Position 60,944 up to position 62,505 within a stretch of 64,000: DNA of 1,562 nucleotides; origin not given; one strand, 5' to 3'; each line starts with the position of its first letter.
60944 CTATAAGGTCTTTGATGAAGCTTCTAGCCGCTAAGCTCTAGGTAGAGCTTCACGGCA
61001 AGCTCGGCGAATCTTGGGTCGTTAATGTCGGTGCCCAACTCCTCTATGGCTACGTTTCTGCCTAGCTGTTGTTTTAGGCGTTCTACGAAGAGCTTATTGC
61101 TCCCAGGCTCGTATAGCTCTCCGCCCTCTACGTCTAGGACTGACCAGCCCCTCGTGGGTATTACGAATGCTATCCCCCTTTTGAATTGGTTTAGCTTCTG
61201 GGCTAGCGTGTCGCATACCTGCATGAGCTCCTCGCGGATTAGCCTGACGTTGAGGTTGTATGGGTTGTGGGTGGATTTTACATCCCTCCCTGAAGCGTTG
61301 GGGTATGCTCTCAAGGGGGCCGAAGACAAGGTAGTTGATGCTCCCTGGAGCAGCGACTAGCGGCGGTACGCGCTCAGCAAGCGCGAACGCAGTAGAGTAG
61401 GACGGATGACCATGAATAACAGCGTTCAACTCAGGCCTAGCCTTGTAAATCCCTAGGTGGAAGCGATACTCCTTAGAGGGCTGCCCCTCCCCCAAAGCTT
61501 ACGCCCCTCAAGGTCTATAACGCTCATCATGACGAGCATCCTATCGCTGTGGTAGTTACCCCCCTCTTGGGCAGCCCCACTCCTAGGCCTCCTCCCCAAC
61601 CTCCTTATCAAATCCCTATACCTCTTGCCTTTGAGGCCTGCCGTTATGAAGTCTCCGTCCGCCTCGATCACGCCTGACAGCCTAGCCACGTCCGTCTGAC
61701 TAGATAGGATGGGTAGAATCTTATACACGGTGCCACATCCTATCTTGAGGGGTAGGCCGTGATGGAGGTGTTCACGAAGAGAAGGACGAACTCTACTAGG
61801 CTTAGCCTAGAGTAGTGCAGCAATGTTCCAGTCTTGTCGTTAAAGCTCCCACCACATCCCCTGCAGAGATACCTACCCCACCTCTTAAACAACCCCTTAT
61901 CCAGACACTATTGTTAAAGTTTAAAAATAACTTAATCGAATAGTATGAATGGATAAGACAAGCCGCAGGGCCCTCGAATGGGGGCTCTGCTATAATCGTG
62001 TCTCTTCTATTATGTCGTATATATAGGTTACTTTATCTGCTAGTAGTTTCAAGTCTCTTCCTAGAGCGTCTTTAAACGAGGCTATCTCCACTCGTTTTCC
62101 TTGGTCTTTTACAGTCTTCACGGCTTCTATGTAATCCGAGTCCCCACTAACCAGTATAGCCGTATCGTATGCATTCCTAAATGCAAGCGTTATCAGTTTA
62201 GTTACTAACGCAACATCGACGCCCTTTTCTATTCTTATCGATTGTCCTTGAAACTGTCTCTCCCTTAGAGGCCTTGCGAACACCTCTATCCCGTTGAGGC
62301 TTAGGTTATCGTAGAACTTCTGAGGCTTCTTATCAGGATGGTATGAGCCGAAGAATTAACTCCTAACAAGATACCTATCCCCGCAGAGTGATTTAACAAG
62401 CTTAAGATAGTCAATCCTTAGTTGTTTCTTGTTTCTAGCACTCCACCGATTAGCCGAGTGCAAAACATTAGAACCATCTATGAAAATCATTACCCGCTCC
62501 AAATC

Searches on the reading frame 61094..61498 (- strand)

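Call 47: search_protein_families(library=pfam, proteins=[window:61094-61498:-], max_evalue=0.01)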
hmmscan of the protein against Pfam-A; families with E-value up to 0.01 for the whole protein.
window:61094-61498:- (134 aa): 1 family
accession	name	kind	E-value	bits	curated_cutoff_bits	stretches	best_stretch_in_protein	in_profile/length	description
PF00596.27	Aldolase_II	-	7.8e-12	45.9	22.2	1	4-47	64-110/183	Class II Aldolase and Adducin N-terminal domain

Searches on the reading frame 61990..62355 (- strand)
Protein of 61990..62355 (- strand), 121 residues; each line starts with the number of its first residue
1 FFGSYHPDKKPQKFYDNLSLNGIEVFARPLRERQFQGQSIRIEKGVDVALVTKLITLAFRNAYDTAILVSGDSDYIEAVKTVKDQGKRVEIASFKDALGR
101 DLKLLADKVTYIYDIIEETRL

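Call 47: search_protein_families(library=pfam, proteins=[window:61990-62355:-], max_evalue=0.01)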
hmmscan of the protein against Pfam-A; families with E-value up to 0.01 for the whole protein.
window:61990-62355:- (121 aa): 1 family
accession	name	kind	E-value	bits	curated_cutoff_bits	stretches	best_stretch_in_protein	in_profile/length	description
PF01936.24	NYN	-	1.1e-17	65.3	24.2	1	8-111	45-143/145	NYN domain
